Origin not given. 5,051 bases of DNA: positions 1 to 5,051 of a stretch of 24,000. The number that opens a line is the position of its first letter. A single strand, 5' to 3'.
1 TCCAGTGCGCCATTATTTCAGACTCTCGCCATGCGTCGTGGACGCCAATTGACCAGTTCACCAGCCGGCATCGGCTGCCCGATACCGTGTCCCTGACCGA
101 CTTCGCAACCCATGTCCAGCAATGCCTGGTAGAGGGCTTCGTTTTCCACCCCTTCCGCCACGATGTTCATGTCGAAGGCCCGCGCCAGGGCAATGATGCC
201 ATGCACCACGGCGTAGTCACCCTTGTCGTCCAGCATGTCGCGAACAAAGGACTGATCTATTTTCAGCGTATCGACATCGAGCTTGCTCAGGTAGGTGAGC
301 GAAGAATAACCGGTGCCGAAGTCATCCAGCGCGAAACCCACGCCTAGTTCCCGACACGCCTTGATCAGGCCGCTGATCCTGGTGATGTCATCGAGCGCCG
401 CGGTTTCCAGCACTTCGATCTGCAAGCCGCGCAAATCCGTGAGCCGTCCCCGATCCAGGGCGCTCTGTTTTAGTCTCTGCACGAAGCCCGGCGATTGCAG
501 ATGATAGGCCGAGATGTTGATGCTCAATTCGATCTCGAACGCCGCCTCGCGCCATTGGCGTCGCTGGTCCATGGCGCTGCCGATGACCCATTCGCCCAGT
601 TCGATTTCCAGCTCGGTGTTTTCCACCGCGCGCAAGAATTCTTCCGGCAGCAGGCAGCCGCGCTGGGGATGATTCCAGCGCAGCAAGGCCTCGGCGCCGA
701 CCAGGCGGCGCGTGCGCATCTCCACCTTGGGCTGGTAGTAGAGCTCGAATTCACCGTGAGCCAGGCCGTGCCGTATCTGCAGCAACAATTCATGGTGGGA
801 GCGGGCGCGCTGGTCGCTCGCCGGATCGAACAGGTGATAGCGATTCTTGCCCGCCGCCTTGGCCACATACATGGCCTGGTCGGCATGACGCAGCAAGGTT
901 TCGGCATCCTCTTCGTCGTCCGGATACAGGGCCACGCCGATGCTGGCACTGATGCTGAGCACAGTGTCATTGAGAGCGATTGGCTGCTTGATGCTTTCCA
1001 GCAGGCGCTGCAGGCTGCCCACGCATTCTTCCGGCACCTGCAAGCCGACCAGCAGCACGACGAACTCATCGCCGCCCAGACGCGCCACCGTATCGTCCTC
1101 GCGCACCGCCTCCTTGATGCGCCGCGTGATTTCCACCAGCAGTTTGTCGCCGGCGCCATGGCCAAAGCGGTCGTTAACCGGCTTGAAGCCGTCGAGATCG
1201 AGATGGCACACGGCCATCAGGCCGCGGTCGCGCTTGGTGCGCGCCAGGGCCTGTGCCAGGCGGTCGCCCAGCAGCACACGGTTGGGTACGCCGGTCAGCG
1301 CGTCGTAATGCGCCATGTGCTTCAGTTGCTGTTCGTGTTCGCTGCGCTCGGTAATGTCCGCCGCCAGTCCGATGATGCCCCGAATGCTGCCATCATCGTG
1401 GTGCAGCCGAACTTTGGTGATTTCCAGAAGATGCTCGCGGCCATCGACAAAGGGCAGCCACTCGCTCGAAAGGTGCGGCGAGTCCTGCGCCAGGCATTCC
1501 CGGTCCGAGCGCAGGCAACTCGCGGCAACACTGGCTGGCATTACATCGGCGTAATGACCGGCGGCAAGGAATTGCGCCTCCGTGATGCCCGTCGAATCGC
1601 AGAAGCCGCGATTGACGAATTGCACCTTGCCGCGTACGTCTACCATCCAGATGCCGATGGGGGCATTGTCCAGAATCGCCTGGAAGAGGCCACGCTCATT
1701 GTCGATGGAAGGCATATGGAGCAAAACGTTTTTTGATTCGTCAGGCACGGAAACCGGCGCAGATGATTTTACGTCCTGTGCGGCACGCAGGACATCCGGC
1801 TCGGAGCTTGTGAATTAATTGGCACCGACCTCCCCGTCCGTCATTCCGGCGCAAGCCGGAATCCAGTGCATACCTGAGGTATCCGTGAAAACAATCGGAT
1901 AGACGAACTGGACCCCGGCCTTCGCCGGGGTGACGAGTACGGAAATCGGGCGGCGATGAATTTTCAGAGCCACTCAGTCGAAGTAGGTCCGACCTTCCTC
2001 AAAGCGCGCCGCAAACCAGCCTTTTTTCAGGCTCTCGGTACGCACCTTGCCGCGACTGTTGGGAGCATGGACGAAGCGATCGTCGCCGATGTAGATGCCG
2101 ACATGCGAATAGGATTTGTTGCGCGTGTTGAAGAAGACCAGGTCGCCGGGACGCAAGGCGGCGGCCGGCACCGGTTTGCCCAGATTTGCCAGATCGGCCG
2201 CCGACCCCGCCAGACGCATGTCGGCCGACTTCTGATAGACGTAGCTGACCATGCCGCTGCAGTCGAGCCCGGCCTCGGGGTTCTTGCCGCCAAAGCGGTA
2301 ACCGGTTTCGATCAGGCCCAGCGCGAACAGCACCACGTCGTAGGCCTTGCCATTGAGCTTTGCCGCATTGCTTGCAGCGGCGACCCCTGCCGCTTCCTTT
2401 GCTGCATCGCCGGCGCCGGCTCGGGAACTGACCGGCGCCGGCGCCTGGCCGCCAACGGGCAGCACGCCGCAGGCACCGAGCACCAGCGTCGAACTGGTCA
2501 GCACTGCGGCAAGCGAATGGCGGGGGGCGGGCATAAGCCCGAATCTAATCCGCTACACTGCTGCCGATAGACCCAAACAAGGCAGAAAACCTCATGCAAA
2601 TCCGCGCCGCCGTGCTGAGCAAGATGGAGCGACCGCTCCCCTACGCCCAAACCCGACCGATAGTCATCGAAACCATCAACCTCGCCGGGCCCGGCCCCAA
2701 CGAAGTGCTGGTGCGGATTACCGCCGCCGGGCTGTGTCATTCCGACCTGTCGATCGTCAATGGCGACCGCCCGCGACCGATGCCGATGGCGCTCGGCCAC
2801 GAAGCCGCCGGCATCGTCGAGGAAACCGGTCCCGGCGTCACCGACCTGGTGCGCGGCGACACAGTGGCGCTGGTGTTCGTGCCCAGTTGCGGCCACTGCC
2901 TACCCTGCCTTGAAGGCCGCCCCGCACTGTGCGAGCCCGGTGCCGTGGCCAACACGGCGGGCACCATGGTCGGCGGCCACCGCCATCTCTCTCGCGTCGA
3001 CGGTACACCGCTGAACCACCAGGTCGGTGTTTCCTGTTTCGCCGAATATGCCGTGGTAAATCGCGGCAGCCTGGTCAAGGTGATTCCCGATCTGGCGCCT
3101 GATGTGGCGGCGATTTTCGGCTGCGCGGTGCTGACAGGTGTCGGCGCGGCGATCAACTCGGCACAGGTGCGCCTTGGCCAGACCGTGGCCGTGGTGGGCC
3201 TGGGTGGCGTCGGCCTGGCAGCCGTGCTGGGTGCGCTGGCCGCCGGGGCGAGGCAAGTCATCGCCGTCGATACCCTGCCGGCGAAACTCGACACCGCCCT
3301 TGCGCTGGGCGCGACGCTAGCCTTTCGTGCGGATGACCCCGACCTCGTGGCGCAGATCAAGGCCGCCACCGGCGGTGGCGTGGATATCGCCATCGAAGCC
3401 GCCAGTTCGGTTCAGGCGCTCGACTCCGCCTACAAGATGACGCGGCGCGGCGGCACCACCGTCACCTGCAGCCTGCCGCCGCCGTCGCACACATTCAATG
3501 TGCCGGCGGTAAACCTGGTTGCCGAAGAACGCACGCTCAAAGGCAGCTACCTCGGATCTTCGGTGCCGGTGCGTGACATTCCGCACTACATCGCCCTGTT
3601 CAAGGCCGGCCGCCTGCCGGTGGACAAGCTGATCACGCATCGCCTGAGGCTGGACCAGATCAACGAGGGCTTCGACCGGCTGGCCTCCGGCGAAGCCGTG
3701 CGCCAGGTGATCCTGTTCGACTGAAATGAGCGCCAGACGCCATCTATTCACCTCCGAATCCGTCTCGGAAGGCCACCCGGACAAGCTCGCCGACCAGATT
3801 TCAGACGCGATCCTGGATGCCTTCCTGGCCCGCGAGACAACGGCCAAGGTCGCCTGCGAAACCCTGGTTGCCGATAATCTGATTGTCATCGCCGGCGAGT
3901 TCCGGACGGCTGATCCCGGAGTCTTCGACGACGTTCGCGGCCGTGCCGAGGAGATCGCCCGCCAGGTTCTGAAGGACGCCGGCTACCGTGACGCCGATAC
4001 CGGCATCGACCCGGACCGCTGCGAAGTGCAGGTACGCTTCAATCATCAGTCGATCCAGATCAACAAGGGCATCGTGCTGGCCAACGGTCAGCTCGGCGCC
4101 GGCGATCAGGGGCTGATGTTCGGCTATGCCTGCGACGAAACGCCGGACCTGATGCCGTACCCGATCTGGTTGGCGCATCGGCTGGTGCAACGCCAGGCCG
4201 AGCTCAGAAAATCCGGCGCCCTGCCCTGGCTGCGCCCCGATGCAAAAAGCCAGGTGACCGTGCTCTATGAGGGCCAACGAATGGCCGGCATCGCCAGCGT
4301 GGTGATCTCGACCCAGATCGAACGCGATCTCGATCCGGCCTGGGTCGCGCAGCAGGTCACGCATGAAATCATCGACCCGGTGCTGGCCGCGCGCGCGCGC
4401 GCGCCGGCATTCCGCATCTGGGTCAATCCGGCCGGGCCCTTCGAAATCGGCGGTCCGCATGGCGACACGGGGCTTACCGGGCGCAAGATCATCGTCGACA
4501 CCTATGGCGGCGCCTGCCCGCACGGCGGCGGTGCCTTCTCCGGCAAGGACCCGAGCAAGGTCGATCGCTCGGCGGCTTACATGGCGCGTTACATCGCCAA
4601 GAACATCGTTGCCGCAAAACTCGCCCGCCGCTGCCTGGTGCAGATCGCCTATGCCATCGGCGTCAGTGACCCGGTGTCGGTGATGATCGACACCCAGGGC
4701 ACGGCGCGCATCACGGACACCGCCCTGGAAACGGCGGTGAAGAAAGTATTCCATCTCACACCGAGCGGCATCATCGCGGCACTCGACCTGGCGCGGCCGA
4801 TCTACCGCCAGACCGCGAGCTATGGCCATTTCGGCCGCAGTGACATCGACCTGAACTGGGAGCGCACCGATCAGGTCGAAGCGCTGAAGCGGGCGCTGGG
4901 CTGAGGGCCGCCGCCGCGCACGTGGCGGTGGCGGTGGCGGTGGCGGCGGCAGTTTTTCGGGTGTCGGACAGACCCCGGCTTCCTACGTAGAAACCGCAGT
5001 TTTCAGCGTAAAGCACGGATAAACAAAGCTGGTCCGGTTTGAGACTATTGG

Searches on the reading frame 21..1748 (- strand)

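Call 65: search_protein_families(library=pfam, proteins=[window:21-1748:-], max_evalue=0.001)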
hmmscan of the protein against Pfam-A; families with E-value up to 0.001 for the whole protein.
window:21-1748:- (576 aa): 6 families
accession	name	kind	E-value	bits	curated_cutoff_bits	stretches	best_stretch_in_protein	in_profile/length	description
PF00563.25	EAL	-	6.8e-67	225.7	31.3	1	325-559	4-236/236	EAL domain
PF00990.26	GGDEF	-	2.7e-47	161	23.8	1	146-303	1-161/161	Diguanylate cyclase, GGDEF domain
PF08448.16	PAS_4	-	2.6e-12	47.4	23.1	1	26-136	1-109/110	PAS fold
PF00989.32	PAS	-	5.1e-10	39.8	22.6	1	21-132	2-113/113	PAS fold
PF13188.13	PAS_8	-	2e-07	31.1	21.8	1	21-57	2-40/65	PAS domain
PF13426.13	PAS_9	-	5e-05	24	27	1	31-134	2-103/103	PAS domain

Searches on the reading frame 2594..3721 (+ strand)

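Call 65: search_protein_families(library=pfam, proteins=[window:2594-3721:+], max_evalue=0.001)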
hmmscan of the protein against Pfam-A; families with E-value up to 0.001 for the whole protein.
window:2594-3721:+ (376 aa): 3 families
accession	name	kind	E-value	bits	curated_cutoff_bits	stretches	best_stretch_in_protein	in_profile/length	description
PF00107.32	ADH_zinc_N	-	6.9e-27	94.4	31.8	1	205-336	1-127/129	Zinc-binding dehydrogenase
PF08240.17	ADH_N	-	2e-25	89.5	23.5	1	34-163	1-102/104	Alcohol dehydrogenase GroES-like domain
PF13602.12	ADH_zinc_N_2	-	0.00095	20.5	27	0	238-369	1-129/134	Zinc-binding dehydrogenase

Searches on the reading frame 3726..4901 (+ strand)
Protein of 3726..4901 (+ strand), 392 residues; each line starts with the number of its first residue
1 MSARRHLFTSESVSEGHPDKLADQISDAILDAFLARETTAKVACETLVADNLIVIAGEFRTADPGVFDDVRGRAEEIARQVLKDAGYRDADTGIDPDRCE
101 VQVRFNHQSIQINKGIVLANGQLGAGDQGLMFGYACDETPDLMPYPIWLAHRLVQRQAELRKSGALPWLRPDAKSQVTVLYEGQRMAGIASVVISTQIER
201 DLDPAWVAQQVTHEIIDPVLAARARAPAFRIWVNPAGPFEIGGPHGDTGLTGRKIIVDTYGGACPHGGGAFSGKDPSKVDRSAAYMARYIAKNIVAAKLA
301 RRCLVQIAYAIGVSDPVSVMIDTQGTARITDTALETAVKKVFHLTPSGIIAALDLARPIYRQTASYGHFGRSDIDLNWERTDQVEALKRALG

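Call 65: search_protein_families(library=pfam, proteins=[window:3726-4901:+], max_evalue=0.001)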
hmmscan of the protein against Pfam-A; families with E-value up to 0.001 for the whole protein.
window:3726-4901:+ (392 aa): 3 families
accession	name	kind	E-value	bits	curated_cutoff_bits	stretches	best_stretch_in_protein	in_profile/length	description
PF02773.21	S-AdoMet_synt_C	-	4.9e-67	224.5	25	1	241-380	1-138/138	S-adenosylmethionine synthetase, C-terminal domain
PF02772.21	S-AdoMet_synt_M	-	3.6e-41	140.5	29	1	123-239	2-120/120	S-adenosylmethionine synthetase, central domain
PF00438.25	S-AdoMet_synt_N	-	7.9e-34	116.6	33.1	1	6-109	2-98/99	S-adenosylmethionine synthetase, N-terminal domain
